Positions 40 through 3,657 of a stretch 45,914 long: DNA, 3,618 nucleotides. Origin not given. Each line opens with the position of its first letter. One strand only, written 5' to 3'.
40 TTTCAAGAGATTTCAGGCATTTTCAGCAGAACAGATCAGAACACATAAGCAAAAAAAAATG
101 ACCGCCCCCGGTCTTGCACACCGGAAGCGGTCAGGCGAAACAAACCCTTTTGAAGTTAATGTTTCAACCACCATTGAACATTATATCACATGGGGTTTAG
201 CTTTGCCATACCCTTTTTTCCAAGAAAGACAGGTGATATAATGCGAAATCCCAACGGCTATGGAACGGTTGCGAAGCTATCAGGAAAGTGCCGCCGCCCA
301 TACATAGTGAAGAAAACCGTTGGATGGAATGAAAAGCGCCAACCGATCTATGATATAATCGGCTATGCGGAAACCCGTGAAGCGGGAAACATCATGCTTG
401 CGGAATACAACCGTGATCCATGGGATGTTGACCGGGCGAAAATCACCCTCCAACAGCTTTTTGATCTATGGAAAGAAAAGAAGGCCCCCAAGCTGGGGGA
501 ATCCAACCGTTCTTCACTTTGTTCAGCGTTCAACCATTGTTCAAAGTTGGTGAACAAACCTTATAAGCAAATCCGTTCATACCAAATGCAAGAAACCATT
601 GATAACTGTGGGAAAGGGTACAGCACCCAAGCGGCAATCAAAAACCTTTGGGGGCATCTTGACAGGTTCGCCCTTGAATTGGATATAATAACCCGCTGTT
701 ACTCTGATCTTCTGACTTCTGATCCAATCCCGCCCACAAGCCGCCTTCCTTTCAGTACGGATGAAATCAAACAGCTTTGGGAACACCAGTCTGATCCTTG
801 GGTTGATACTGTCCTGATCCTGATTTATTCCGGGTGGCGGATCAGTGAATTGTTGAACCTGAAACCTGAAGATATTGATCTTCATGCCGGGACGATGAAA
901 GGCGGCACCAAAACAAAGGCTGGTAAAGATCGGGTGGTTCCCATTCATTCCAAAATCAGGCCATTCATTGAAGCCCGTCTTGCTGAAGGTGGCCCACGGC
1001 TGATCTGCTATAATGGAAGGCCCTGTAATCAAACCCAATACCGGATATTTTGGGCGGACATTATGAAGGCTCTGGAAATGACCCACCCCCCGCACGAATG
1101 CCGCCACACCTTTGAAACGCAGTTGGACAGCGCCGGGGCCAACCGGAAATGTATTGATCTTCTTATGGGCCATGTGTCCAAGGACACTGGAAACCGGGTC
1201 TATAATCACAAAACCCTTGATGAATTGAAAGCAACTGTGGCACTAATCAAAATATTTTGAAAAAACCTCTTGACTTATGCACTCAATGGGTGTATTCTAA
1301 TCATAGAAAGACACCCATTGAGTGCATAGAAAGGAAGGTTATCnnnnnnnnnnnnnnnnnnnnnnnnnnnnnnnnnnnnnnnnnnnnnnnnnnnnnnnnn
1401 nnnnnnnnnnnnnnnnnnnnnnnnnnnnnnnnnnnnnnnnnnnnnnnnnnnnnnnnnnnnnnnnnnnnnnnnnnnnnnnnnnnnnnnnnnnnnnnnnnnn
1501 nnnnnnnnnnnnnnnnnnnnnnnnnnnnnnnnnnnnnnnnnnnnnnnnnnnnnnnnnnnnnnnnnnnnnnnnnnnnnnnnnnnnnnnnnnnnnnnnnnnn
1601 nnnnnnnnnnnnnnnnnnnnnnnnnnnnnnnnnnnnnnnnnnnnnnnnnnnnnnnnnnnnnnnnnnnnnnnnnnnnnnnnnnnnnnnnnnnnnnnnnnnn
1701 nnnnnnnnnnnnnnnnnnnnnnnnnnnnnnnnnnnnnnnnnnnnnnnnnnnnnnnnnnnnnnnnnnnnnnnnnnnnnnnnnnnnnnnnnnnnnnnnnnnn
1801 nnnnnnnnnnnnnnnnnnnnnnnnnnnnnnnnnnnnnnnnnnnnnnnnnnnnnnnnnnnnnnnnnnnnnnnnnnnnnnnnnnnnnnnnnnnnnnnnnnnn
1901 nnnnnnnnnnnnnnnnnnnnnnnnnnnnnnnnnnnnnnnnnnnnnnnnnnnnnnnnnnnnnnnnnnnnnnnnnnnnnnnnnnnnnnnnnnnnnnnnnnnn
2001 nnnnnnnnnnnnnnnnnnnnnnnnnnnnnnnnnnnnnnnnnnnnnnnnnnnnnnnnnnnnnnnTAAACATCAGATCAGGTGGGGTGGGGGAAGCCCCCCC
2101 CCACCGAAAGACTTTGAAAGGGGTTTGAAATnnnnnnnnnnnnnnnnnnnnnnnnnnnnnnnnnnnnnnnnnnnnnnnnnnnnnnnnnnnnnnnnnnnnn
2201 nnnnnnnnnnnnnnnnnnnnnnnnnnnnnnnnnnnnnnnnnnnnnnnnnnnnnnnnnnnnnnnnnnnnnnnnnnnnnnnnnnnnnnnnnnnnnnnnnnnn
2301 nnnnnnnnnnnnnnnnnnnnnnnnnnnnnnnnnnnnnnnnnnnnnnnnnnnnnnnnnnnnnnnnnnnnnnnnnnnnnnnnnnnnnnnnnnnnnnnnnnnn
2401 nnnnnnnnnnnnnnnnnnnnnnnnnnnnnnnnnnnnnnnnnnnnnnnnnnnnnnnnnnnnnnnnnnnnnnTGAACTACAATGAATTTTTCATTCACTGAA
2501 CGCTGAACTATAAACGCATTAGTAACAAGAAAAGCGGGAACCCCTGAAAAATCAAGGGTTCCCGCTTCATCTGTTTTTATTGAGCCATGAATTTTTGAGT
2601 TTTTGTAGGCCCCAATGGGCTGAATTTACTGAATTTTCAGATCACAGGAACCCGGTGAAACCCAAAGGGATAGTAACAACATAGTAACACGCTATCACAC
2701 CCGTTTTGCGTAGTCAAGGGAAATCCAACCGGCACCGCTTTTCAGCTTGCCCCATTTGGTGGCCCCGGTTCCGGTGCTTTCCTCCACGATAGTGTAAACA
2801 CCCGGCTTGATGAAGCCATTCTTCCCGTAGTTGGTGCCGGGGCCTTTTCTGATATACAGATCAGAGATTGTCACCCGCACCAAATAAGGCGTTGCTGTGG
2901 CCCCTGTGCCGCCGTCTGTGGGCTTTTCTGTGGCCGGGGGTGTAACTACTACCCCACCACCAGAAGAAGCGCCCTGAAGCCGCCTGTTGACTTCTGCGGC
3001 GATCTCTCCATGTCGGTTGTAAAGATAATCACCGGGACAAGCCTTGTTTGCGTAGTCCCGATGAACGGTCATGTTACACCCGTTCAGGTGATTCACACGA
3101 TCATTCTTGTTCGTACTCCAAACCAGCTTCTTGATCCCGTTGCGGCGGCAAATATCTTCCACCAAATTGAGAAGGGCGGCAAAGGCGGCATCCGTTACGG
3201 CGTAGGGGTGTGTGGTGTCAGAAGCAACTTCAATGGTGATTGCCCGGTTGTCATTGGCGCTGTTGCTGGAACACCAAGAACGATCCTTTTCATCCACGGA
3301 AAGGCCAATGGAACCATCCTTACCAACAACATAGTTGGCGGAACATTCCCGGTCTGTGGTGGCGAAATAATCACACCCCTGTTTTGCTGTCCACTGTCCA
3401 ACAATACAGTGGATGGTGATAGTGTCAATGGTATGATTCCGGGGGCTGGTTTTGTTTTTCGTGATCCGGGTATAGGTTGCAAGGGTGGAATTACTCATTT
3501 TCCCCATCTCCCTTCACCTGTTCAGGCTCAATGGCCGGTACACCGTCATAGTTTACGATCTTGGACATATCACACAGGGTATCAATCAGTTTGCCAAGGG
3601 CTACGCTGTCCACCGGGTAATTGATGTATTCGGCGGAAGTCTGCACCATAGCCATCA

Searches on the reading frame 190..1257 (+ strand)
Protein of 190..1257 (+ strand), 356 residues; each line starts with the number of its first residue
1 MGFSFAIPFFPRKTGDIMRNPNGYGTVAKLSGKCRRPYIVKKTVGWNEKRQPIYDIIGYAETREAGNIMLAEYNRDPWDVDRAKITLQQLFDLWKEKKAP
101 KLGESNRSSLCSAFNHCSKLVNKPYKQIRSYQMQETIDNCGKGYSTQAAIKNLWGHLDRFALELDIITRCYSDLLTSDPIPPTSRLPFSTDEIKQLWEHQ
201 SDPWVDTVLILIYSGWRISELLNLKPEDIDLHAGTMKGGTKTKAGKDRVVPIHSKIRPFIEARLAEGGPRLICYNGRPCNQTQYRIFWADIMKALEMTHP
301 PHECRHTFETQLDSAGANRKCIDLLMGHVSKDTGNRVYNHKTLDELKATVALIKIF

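Call 3: search_protein_families(library=pfam, proteins=[window:190-1257:+], max_evalue=1)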
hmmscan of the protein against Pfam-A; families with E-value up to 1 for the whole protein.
window:190-1257:+ (356 aa): 1 family
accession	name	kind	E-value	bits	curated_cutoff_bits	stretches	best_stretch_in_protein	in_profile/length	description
PF00589.27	Phage_integrase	-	1.7e-18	67.4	27.1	1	208-342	28-169/172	Phage integrase family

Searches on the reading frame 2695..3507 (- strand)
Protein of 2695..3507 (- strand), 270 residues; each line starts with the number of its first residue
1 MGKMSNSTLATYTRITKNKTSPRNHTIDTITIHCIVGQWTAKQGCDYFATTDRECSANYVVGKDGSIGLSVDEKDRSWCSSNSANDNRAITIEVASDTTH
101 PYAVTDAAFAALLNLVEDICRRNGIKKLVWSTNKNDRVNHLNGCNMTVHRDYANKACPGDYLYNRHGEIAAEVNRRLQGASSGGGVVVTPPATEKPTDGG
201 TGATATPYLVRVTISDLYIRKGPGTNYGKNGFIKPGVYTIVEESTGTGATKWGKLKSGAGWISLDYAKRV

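Call 3: search_protein_families(library=pfam, proteins=[window:2695-3507:-], max_evalue=1)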
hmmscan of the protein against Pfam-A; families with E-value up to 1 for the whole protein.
window:2695-3507:- (270 aa): 2 families
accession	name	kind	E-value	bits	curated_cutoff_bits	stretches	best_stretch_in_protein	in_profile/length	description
PF01510.30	Amidase_2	-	5.4e-20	72.5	26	1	24-160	2-131/131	N-acetylmuramoyl-L-alanine amidase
PF08239.17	SH3_3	-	0.0013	19.4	27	1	215-266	1-52/54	Bacterial SH3 domain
